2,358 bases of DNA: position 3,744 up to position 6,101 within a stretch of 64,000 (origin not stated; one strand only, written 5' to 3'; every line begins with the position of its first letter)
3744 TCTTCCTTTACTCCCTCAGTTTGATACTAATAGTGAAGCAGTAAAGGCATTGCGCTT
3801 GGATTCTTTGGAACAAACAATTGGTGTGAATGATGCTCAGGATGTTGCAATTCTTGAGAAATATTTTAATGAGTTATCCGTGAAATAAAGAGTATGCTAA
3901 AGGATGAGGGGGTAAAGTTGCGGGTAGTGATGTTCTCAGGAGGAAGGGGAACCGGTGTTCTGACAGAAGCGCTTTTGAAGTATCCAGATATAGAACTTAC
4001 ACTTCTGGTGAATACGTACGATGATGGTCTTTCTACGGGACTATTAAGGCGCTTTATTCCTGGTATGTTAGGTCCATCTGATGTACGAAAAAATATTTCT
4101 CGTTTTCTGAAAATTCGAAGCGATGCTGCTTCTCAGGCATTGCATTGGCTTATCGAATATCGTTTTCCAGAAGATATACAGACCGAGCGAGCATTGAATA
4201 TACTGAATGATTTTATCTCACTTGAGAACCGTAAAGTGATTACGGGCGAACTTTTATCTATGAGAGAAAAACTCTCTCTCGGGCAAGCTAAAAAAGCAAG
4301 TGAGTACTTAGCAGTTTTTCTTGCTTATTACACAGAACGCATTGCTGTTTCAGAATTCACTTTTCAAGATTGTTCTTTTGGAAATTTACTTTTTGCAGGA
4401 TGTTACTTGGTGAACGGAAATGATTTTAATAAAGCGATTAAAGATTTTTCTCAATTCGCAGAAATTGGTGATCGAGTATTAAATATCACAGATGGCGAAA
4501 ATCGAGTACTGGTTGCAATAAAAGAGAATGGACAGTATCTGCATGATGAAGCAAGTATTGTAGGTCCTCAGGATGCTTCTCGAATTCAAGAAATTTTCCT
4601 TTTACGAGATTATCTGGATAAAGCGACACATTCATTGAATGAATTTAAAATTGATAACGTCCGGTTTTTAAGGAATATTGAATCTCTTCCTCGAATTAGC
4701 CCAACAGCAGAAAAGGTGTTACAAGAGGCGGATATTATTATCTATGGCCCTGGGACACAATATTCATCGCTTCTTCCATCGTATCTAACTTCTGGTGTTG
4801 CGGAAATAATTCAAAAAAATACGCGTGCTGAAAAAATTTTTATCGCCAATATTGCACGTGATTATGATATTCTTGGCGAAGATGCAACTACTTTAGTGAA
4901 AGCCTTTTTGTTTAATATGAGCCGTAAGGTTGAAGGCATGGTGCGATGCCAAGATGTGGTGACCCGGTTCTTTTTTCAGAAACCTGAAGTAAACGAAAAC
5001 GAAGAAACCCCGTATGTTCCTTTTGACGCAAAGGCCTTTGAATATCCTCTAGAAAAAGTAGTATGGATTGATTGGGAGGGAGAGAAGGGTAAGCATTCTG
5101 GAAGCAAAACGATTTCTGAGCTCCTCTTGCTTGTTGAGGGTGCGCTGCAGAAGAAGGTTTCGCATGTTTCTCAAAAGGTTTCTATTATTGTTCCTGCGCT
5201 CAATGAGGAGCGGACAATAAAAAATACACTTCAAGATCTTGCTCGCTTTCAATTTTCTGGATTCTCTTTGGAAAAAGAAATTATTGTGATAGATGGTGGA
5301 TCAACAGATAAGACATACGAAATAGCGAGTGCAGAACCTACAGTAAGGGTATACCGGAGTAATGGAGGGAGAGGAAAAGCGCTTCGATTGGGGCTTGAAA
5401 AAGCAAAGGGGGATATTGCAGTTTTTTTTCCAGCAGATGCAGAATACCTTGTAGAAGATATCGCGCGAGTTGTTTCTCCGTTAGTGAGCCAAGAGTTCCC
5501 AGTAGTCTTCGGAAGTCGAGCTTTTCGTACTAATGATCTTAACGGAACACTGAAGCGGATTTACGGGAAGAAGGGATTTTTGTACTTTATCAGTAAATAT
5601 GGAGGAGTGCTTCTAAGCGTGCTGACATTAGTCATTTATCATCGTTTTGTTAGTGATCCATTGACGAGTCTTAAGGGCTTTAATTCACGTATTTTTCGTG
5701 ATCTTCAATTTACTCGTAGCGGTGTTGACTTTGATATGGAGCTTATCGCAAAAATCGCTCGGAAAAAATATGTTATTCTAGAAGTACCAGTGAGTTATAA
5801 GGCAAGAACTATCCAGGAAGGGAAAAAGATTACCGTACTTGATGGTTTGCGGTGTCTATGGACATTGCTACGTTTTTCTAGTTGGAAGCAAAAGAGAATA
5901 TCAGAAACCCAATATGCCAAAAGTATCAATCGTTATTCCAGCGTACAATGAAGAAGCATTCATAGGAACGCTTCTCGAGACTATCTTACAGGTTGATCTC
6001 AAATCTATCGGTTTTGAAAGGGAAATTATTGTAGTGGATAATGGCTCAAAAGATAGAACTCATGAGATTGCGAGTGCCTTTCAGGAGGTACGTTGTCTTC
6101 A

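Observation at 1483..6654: CofD/YvcK-family domain fused to a GT2 glycosyltransferase, in an operon with a nucleotidyltransferase, a HAD hydrolase and a methyltransferase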

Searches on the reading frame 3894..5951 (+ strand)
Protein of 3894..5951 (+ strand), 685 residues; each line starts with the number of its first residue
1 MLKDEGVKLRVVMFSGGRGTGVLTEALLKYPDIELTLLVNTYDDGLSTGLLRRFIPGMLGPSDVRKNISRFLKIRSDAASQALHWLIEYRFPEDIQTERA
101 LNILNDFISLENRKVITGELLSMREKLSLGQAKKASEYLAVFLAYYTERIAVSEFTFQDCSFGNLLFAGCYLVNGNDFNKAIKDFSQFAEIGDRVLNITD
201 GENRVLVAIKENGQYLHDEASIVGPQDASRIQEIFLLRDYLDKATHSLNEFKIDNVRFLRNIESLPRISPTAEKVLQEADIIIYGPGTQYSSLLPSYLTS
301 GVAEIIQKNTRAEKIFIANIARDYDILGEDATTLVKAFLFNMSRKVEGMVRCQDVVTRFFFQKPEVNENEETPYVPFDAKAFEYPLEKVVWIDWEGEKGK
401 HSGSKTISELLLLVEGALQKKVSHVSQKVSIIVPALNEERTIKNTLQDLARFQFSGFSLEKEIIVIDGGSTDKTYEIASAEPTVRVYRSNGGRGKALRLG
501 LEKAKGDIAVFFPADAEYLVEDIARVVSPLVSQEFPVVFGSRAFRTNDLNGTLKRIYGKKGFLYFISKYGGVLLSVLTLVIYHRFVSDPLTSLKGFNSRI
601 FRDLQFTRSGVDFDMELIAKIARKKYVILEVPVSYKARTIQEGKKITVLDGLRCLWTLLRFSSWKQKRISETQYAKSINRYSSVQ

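Call 3: search_protein_families(library=pfam, proteins=[window:3894-5951:+], max_evalue=0.01)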
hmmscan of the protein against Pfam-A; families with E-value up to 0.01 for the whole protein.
window:3894-5951:+ (685 aa): 5 families
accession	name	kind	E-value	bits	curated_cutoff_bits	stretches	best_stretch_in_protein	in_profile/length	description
PF01933.23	CofD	-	2.9e-32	112.5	30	1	11-345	1-242/290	2-phospho-L-lactate transferase CofD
PF00535.33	Glycos_transf_2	-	2.4e-21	76.8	23.3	1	430-584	1-161/168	Glycosyl transferase family 2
PF10111.15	Glyco_tranf_2_2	-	0.00017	21.7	27.3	1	430-517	1-93/276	Glycosyltransferase like family 2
PF13641.12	Glyco_tranf_2_3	-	0.0014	19.1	27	1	428-522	2-101/230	Glycosyltransferase like family 2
PF13704.12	Glyco_tranf_2_4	-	0.0069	17.3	27.5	0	461-493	20-52/98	Glycosyl transferase family 2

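Call 4: search_protein_families(library=ncbifam, proteins=[window:3894-5951:+], max_evalue=0.01)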
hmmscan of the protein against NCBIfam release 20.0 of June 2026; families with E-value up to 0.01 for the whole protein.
window:3894-5951:+ (685 aa): 20 families
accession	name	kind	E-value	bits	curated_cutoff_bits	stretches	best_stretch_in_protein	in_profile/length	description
TIGR04182.1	glyco_TIGR04182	equivalog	6.3e-27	94.7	325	1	428-662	1-218/293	S-layer glycoprotein N-glycosyltransferase AglJ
TIGR01826.1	CofD_related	subfamily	2.4e-26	92.9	196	2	156-344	79-234/310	uridine diphosphate-N-acetylglucosamine-binding protein YvcK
TIGR04357.1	CofD_rel_GAK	hypoth_equivalog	9.5e-26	91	340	1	10-357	3-316/368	GAK system CofD-like protein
TIGR04283.1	glyco_like_mftF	equivalog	4.3e-19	69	182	1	429-530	1-96/221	TIGR04283 family arsenosugar biosynthesis glycosyltransferase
NF010496.0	PRK13915.1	equivalog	2.3e-14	53.2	262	1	425-533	29-145/307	glucosyl-3-phosphoglycerate synthase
NF058614.1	PPMAGASynPpgS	equivalog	1.4e-13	50.8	370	1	429-652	2-213/226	polyprenyl-phospho-N-acetylgalactosaminyl synthase PpgS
TIGR03937.1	PgaC_IcaA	equivalog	7.8e-11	41.6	422.3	1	423-516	41-136/407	poly-beta-1,6-N-acetyl-D-glucosamine synthase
NF041391.1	DPhHxTase_Halo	equivalog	2.5e-10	39.7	375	1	435-639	3-187/213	dolichyl-phosphate hexose transferase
NF047683.1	TeichurnBiosyTuaG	equivalog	3e-08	33.6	400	1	426-550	5-131/252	teichuronic acid biosynthesis protein TuaG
NF047588.1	GlcsyltransPgfSStrep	equivalog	6.8e-08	32.1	500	1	428-542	2-121/308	glycosyltransferase PgfS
NF007482.0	PRK10073.1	equivalog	1.2e-07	31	423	1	426-517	5-97/334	glycosyltransferase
NF007986.1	PRK10714.1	equivalog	4.2e-07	29.3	529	1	427-547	6-131/316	undecaprenyl-phosphate 4-deoxy-4-formamido-L-arabinose transferase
TIGR03965.1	mycofact_glyco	equivalog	3.3e-06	26.2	280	1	415-516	60-165/467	mycofactocin biosynthesis glycosyltransferase MftF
NF045692.1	OglycostaseCruG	equivalog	1.2e-05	24.4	600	1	423-479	37-89/386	2'-O-glycosyltransferase CruG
NF041875.1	EPS_EpsD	equivalog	2.1e-05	24.1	370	1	429-527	1-101/325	exopolysaccharide biosynthesis glycosyltransferase EpsD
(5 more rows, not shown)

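Call 5: find_homologous_proteins(query=window:3894-5951:+, max_evalue=0.00001)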
Query window:3894-5951:+ (685 aa): 738 proteins with E <= 0.00001 among 8000 candidates; the best 120 are listed.
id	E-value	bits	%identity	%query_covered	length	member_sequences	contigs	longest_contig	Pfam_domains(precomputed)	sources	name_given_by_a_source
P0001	0.0e+0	1518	100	100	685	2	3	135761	PF00535.33,PF01933.24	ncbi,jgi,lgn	jgi:2-phospho-L-lactate transferase/gluconeogenesis factor (CofD/UPF0052 family)/glycosyltransferase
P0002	0.0e+0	1258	82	100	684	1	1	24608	PF00535.33,PF01933.24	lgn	-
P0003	0.0e+0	1235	81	100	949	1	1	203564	PF00483.30,PF01128.26,PF00535.33,PF12804.14,PF01933.24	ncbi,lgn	-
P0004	0.0e+0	1191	78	100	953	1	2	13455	PF00483.30,PF01128.26,PF00535.33,PF12804.14,PF01933.24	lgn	-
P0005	0.0e+0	1106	74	96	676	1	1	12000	PF00535.33,PF01933.24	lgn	-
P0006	0.0e+0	1106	72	99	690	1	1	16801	PF13641.13,PF00535.33,PF01933.24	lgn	-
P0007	0.0e+0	1096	70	100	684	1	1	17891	PF00535.33,PF01933.24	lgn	-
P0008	0.0e+0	1087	72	100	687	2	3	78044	PF00535.33,PF01933.24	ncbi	ncbi:MAG: 2-phospho-L-lactate transferase CofD family protein [Patescibacteria group bacterium]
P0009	0.0e+0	1079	70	100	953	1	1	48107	PF01128.26,PF00535.33,PF12804.14,PF01933.24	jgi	jgi:2-phospho-L-lactate transferase/gluconeogenesis factor (CofD/UPF0052 family)/glycosyltransferase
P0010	0.0e+0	1036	67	100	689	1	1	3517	PF00535.33,PF01933.24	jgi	jgi:2-phospho-L-lactate transferase/gluconeogenesis factor (CofD/UPF0052 family)/glycosyltransferase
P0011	0.0e+0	1028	69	96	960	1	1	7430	PF13641.13,PF01128.26,PF00535.33,PF12804.14,PF01933.24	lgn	-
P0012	0.0e+0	1025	67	99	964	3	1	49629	PF13641.13,PF01128.26,PF00535.33,PF12804.14,PF01933.24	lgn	-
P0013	0.0e+0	1021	69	97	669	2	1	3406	PF00535.33,PF01933.24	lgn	-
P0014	0.0e+0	1017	67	98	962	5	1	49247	PF13641.13,PF01128.26,PF00535.33,PF12804.14,PF01933.24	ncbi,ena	-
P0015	0.0e+0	1016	66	99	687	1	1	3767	PF10111.15,PF00535.33,PF01933.24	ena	-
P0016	0.0e+0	1016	68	96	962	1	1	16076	PF13641.13,PF01128.26,PF00535.33,PF12804.14,PF01933.24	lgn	-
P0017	3.6e-298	1009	68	98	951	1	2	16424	PF01128.26,PF00535.33,PF12804.14,PF01933.24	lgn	-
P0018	1.5e-297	1006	67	97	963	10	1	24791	PF01128.26,PF00535.33,PF12804.14,PF01933.24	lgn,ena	-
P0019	2.6e-297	1006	67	98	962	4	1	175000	PF13641.13,PF01128.26,PF00535.33,PF12804.14,PF01933.24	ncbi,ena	-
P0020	9.0e-297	1004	68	96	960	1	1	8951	PF13641.13,PF01128.26,PF00535.33,PF12804.14,PF01933.24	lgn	-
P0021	8.4e-292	987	67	98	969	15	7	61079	PF13641.13,PF01128.26,PF00535.33,PF12804.14,PF01933.24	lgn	-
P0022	1.1e-285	967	66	96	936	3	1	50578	PF13641.13,PF01128.26,PF00535.33,PF12804.14,PF01933.24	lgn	-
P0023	4.3e-285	965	65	99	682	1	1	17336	PF00535.33,PF01933.24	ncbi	-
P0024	1.0e-284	964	65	99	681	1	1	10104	PF13641.13,PF00535.33,PF01933.24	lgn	-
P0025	5.7e-284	962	64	100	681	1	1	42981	PF00535.33,PF01933.24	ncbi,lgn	-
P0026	2.5e-283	959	65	99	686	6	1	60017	PF00535.33,PF01933.24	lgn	-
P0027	3.5e-281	952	65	96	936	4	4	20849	PF01128.26,PF00535.33,PF12804.14,PF01933.24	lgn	-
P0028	3.4e-280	949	64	97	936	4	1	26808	PF13641.13,PF01128.26,PF00535.33,PF12804.14,PF01933.24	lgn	-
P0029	6.5e-280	948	64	97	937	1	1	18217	PF13641.13,PF01128.26,PF00535.33,PF12804.14,PF01933.24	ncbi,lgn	-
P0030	2.3e-277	940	64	97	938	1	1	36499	PF13641.13,PF01128.26,PF00535.33,PF12804.14,PF01933.24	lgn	-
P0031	8.2e-276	935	64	99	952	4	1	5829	PF13641.13,PF01128.26,PF00535.33,PF12804.14,PF01933.24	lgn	-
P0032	8.4e-274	928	63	97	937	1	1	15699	PF01128.26,PF00535.33,PF12804.14,PF01933.24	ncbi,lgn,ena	-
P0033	1.5e-273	927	63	99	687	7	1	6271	PF00535.33,PF01933.24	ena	-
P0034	1.6e-271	920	64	97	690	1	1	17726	PF00535.33,PF01933.24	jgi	jgi:2-phospho-L-lactate transferase/gluconeogenesis factor (CofD/UPF0052 family)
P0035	3.2e-266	903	61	97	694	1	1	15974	PF00535.33,PF01933.24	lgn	-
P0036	1.1e-263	895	62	96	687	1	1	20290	PF00535.33,PF01933.24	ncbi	-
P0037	6.5e-263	892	62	96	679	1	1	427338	PF00535.33,PF01933.24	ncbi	-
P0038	5.2e-262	889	62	96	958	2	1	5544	PF13641.13,PF01128.26,PF00535.33,PF12804.14,PF01933.24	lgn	-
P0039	2.7e-260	883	61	98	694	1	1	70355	PF00535.33,PF01933.24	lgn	-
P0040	1.4e-259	881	61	96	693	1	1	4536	PF00535.33,PF01933.24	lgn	-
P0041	1.7e-259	881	61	96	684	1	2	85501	PF00535.33,PF01933.24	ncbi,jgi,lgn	jgi:2-phospho-L-lactate transferase/gluconeogenesis factor (CofD/UPF0052 family)/glycosyltransferase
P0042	1.9e-258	877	61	96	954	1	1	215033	PF00483.30,PF13641.13,PF01128.26,PF00535.33,PF12804.14,PF01933.24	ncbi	-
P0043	4.4e-258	876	60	98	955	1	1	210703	PF13641.13,PF01128.26,PF00535.33,PF12804.14,PF01933.24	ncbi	-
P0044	2.6e-256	870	60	96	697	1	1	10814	PF00535.33,PF01933.24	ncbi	-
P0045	2.5e-255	867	61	96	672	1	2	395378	PF00535.33,PF01933.24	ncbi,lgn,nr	ncbi:MAG TPA: 2-phospho-L-lactate transferase CofD family protein [Candidatus Saccharimonadales bact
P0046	5.8e-255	866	60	97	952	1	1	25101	PF13641.13,PF00535.33,PF12804.14,PF01933.24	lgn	-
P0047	3.2e-254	863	61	96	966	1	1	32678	PF00483.30,PF01128.26,PF00535.33,PF12804.14,PF01933.24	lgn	-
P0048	1.1e-252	858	60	96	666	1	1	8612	PF00535.33,PF01933.24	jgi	-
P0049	3.6e-252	857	61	96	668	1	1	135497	PF00535.33,PF01933.24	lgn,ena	-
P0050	2.4e-250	851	59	97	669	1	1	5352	PF00535.33,PF01933.24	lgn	-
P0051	2.4e-249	847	60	96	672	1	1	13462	PF13641.13,PF00535.33,PF01933.24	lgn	-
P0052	9.0e-247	839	59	97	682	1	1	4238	PF00535.33,PF01933.24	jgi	jgi:2-phospho-L-lactate transferase/gluconeogenesis factor (CofD/UPF0052 family)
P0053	9.5e-247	839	57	96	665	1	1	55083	PF00535.33,PF01933.24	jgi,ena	-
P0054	1.8e-246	838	58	96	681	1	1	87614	PF00535.33,PF01933.24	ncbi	-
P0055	7.4e-245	832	58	97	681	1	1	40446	PF00535.33,PF01933.24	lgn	-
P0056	8.3e-244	829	55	97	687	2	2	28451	PF00535.33,PF01933.24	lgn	-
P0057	9.2e-244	829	58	96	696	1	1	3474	PF00535.33,PF01933.24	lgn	-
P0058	4.0e-242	823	57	96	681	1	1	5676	PF00535.33,PF01933.24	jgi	jgi:2-phospho-L-lactate transferase/gluconeogenesis factor (CofD/UPF0052 family)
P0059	1.4e-195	670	50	95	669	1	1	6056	PF00535.33,PF01933.24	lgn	-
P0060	2.5e-194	665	48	95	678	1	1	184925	PF00535.33,PF01933.24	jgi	-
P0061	2.1e-191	656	48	95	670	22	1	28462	PF00535.33,PF01933.24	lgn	-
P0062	7.8e-190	651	49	95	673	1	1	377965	PF00535.33,PF01933.24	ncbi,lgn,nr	ncbi:MAG: 2-phospho-L-lactate transferase CofD family protein [Candidatus Brocadiaceae bacterium]|nr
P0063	2.2e-188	646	48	97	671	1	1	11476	PF10111.15,PF00535.33,PF01933.24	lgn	-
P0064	8.6e-187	641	47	95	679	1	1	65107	PF00535.33,PF01933.24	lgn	-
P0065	1.3e-186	640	49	96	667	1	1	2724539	PF10111.15,PF13641.13,PF00535.33,PF01933.24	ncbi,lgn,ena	-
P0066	7.7e-186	637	47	98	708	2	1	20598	PF00535.33,PF01933.24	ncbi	-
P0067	5.4e-185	635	47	95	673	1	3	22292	PF00535.33,PF01933.24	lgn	-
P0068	1.1e-184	634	47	95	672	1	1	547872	PF10111.15,PF00535.33,PF01933.24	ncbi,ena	-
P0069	1.7e-184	633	47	95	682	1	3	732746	PF10111.15,PF00535.33,PF01933.24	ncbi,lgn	-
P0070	2.3e-184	633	48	95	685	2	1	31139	PF00535.33,PF01933.24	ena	-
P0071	5.9e-184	631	66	64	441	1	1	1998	PF00535.33,PF01933.24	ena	-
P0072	6.8e-184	631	47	95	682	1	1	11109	PF10111.15,PF00535.33,PF01933.24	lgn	-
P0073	9.4e-184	631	47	94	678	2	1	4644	PF00535.33,PF01933.24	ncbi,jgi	jgi:2-phospho-L-lactate transferase/gluconeogenesis factor (CofD/UPF0052 family)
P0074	1.2e-183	630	47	95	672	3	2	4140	PF10111.15,PF00535.33,PF01933.24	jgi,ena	jgi:2-phospho-L-lactate transferase/gluconeogenesis factor (CofD/UPF0052 family)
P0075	1.8e-183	630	47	94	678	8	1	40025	PF00535.33,PF01933.24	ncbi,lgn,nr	ncbi:MAG TPA: glycosyltransferase [Bryobacteraceae bacterium]|nr:glycosyltransferase [Bryobacteracea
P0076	2.0e-183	629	47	95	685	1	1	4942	PF10111.15,PF00535.33,PF01933.24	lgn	-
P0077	6.1e-183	628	48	96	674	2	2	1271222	PF10111.15,PF00535.33,PF01933.24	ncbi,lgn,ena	-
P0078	8.4e-183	627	46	95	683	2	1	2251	PF10111.15,PF00535.33,PF01933.24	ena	-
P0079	1.4e-182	627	47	95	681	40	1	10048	PF10111.15,PF00535.33,PF01933.24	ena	-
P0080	1.5e-182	627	47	95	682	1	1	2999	PF00535.33,PF01933.24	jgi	jgi:2-phospho-L-lactate transferase/gluconeogenesis factor (CofD/UPF0052 family)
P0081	3.2e-182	625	46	99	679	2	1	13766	PF00535.33,PF01933.24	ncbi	-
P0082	3.8e-182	625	47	96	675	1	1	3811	PF10111.15,PF00535.33,PF01933.24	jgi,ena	-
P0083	5.5e-182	625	47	95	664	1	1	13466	PF00535.33,PF01933.24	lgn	-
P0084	6.6e-182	624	47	95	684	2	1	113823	PF00535.33,PF01933.24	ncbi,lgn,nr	ncbi:MAG: 2-phospho-L-lactate transferase CofD family protein [Bryobacterales bacterium]|nr:2-phosph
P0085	7.4e-182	624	47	95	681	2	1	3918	PF10111.15,PF00535.33,PF01933.24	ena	-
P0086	9.5e-182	624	46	99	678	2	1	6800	PF00535.33,PF01933.24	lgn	-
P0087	1.3e-181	623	47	95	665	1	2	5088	PF00535.33,PF01933.24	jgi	jgi:2-phospho-L-lactate transferase/gluconeogenesis factor (CofD/UPF0052 family)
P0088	1.9e-181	623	47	95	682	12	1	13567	PF00535.33,PF01933.24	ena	-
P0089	1.9e-181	623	47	96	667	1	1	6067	PF00535.33,PF01933.24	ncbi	-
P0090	3.1e-181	622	47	94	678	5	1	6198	PF00535.33,PF01933.24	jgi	jgi:2-phospho-L-lactate transferase/gluconeogenesis factor (CofD/UPF0052 family)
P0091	5.7e-181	621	47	95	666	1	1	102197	PF10111.15,PF00535.33,PF01933.24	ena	-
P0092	6.8e-181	621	47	96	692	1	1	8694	PF10111.15,PF00535.33,PF01933.24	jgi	jgi:2-phospho-L-lactate transferase/gluconeogenesis factor (CofD/UPF0052 family)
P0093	1.4e-180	620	46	96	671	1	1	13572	PF10111.15,PF00535.33,PF01933.24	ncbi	-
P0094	1.4e-180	620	46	96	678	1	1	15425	PF10111.15,PF00535.33,PF01933.24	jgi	jgi:2-phospho-L-lactate transferase/gluconeogenesis factor (CofD/UPF0052 family)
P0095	1.5e-180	620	47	99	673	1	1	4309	PF00535.33,PF01933.24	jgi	jgi:2-phospho-L-lactate transferase/gluconeogenesis factor (CofD/UPF0052 family)/glycosyltransferase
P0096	2.5e-180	619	47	95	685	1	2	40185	PF10111.15,PF00535.33,PF01933.24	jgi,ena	-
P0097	2.7e-180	619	47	95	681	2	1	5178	PF10111.15,PF00535.33,PF01933.24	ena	-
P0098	3.1e-180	619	46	95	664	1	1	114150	PF00535.33,PF01933.24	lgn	-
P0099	3.4e-180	619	47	96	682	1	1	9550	PF10111.15,PF00535.33,PF01933.24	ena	-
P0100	6.8e-180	618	46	96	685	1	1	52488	PF00535.33,PF01933.24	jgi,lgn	jgi:2-phospho-L-lactate transferase/gluconeogenesis factor (CofD/UPF0052 family)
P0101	7.4e-180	618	47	95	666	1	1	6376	PF10111.15,PF00535.33,PF01933.24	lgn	-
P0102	1.3e-179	617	46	97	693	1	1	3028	PF10111.15,PF00535.33,PF01933.24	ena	-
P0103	1.3e-179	617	46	95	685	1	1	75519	PF00535.33,PF01933.24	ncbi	-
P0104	1.5e-179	617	47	96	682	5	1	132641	PF10111.15,PF00535.33,PF01933.24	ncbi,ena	-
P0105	1.6e-179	617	47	95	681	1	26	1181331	PF10111.15,PF00535.33,PF01933.24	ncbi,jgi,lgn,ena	jgi:2-phospho-L-lactate transferase/gluconeogenesis factor (CofD/UPF0052 family)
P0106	1.8e-179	616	46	96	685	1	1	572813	PF00535.33,PF01933.24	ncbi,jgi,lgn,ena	jgi:2-phospho-L-lactate transferase/gluconeogenesis factor (CofD/UPF0052 family)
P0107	1.8e-179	616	46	96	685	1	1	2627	PF10111.15,PF00535.33,PF01933.24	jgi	jgi:2-phospho-L-lactate transferase/gluconeogenesis factor (CofD/UPF0052 family)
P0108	2.2e-179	616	47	95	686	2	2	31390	PF13641.13,PF00535.33,PF01933.24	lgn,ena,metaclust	metaclust:\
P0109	2.4e-179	616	46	98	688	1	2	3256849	PF00535.33,PF01933.24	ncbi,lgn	ncbi:MAG: 2-phospho-L-lactate transferase CofD family protein [Bdellovibrionota bacterium]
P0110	2.5e-179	616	46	95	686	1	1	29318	PF10111.15,PF00535.33,PF01933.24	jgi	jgi:2-phospho-L-lactate transferase/gluconeogenesis factor (CofD/UPF0052 family)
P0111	3.9e-179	615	46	99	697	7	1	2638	PF10111.15,PF00535.33,PF01933.24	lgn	-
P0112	6.0e-179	615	46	96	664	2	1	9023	PF10111.15,PF00535.33,PF01933.24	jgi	jgi:2-phospho-L-lactate transferase/gluconeogenesis factor (CofD/UPF0052 family)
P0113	6.0e-179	615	46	95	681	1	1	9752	PF10111.15,PF00535.33,PF01933.24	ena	-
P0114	6.1e-179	615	47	96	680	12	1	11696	PF10111.15,PF00535.33,PF01933.24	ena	-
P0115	7.0e-179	614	47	95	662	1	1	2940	PF00535.33,PF01933.24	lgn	-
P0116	7.9e-179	614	47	95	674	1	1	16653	PF10111.15,PF00535.33,PF01933.24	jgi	jgi:2-phospho-L-lactate transferase/gluconeogenesis factor (CofD/UPF0052 family)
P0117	9.0e-179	614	46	95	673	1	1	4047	PF10111.15,PF00535.33,PF01933.24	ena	-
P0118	1.0e-178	614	46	95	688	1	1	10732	PF10111.15,PF13641.13,PF00535.33,PF01933.24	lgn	-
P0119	1.0e-178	614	45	97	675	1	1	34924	PF10111.15,PF00535.33,PF01933.24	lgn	-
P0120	1.5e-178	613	46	96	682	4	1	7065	PF10111.15,PF00535.33,PF01933.24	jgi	jgi:2-phospho-L-lactate transferase/gluconeogenesis factor (CofD/UPF0052 family)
